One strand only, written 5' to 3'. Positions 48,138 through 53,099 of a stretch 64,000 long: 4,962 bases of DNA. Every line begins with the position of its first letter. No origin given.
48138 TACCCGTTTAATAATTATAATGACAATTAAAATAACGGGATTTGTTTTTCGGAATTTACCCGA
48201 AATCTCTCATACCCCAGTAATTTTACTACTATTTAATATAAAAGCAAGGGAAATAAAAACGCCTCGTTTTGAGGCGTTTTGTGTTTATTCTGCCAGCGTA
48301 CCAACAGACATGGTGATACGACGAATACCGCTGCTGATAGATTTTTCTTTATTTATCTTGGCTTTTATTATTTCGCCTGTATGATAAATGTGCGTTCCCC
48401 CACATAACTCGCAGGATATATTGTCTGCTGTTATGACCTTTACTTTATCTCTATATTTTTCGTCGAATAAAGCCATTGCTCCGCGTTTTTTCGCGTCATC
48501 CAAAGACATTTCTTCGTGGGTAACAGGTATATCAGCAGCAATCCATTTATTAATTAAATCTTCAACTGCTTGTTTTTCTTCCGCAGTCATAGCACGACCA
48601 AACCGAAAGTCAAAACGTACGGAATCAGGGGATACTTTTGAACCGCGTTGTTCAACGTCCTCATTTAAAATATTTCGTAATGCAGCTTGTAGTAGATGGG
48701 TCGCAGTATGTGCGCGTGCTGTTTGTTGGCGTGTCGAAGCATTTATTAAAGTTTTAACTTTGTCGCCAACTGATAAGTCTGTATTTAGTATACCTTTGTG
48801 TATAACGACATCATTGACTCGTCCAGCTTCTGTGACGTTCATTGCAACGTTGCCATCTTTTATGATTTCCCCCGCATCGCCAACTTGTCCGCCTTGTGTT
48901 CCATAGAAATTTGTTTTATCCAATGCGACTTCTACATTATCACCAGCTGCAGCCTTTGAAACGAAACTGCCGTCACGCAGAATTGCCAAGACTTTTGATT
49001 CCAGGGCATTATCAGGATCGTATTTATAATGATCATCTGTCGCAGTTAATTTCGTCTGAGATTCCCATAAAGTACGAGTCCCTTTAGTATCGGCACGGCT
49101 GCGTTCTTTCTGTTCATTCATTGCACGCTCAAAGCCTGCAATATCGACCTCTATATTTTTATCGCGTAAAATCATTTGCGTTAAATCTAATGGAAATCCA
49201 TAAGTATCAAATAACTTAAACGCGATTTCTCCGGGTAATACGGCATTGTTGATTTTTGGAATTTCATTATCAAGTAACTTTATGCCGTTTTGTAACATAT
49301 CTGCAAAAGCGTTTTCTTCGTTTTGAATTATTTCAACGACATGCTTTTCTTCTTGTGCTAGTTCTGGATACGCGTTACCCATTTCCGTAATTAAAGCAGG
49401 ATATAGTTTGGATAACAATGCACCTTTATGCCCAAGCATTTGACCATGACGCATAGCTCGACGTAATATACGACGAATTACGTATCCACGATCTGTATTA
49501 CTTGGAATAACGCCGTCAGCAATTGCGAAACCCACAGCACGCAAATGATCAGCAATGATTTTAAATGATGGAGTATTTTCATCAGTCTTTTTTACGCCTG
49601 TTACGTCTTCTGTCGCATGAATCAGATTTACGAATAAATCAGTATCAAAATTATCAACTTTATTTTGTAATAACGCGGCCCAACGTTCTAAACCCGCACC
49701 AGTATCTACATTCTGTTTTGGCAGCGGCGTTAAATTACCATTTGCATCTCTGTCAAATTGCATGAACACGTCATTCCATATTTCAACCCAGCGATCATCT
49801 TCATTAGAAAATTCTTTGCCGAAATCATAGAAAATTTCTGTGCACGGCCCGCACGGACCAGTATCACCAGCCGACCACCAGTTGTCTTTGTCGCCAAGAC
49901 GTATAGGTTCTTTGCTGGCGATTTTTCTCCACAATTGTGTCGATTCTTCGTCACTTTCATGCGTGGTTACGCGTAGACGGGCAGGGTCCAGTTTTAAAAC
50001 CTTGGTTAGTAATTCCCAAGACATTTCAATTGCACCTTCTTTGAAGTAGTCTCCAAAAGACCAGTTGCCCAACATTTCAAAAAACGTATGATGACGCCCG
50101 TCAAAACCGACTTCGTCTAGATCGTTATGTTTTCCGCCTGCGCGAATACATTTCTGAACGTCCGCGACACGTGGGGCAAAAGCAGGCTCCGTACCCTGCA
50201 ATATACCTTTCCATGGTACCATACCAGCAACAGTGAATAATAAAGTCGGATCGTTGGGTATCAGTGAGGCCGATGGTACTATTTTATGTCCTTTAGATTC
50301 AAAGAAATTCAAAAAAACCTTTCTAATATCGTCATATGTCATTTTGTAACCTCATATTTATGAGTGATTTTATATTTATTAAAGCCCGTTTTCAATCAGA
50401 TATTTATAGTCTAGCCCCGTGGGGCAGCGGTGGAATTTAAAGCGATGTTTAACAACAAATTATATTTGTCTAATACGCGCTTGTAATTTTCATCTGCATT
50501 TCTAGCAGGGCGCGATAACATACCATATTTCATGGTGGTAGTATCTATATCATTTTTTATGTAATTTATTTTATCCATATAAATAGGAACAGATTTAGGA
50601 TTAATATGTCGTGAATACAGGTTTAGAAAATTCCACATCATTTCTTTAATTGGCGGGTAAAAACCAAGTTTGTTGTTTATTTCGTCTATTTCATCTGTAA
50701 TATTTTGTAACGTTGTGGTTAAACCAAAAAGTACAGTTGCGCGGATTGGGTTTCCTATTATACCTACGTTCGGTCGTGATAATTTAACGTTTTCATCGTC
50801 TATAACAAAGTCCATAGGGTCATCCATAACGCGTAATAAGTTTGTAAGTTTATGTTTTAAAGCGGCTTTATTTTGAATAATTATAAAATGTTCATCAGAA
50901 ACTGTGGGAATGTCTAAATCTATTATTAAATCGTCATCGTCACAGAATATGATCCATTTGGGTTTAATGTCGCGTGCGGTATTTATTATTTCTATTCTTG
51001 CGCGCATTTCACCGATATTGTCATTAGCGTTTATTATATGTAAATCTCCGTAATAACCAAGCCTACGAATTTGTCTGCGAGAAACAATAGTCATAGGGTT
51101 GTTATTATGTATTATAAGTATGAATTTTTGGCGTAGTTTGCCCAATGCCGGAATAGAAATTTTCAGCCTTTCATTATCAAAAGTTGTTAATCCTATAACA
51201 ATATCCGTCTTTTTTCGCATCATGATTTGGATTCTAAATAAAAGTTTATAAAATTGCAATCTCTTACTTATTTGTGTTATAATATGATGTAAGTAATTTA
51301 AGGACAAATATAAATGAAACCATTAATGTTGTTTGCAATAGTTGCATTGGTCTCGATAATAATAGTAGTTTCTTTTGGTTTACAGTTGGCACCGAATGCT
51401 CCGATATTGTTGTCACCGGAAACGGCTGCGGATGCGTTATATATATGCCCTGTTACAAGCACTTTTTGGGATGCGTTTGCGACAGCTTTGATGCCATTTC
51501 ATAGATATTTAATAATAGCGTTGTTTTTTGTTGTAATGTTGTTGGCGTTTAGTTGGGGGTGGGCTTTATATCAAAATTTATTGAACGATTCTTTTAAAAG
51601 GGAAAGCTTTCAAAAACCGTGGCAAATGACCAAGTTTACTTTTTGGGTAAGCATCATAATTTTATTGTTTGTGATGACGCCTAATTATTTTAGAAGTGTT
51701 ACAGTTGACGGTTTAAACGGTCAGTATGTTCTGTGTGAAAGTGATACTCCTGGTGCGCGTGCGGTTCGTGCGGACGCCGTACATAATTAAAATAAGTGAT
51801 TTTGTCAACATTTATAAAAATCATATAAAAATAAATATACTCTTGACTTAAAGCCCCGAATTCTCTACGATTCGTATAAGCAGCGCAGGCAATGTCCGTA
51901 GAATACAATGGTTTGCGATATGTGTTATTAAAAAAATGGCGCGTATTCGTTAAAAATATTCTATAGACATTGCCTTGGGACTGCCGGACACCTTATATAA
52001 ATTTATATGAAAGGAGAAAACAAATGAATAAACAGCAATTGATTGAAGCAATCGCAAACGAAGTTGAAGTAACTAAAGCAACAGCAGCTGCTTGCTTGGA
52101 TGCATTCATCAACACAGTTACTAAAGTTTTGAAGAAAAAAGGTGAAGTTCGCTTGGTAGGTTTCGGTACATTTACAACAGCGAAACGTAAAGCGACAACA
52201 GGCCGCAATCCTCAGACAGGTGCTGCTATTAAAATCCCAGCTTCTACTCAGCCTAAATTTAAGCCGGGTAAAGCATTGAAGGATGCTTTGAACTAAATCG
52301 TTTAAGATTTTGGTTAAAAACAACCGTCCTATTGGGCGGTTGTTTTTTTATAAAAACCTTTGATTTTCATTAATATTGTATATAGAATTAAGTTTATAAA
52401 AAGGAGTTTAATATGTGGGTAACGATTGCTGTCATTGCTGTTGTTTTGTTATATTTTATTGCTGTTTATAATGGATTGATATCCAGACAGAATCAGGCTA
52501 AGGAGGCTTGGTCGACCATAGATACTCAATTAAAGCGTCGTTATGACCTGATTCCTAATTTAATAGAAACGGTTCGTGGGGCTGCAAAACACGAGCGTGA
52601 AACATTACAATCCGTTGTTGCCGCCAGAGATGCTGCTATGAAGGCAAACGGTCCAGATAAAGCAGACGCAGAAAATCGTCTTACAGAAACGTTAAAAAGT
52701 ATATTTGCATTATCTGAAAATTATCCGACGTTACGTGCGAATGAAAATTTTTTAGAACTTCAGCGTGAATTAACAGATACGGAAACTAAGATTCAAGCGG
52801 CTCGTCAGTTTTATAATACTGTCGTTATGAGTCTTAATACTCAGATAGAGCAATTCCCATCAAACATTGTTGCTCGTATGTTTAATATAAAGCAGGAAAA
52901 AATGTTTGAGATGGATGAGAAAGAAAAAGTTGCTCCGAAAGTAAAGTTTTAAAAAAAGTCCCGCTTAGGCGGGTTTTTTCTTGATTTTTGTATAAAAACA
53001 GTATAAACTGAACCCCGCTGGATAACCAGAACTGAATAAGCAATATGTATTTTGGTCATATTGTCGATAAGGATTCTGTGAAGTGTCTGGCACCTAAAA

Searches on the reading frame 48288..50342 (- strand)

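Call 16: search_protein_families(library=pfam, proteins=[window:48288-50342:-], max_evalue=0.001)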
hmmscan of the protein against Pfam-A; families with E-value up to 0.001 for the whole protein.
window:48288-50342:- (685 aa): 2 families
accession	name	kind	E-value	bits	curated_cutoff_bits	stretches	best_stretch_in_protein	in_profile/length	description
PF01411.24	tRNA-synt_2c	-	1.8e-195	651.1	30.3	1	5-535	1-550/552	tRNA synthetases class II (A)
PF07973.19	tRNA_SAD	-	2.1e-10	40.9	24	1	634-676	1-43/44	Threonyl and Alanyl tRNA synthetase second additional domain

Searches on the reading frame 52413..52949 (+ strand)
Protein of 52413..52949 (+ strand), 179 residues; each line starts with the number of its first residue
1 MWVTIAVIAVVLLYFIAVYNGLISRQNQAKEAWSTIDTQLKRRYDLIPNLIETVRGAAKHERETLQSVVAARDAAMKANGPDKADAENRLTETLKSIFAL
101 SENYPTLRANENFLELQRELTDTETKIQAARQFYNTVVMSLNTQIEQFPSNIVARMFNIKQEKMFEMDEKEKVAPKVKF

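Call 77: search_protein_families(library=pfam, proteins=[window:52413-52949:+], max_evalue=0.0001)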
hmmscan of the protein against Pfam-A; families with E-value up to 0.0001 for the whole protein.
window:52413-52949:+ (179 aa): 1 family
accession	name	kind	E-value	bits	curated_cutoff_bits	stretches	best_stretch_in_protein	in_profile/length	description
PF04011.17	LemA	-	3.6e-57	192.8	26.2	1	32-179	1-149/149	LemA family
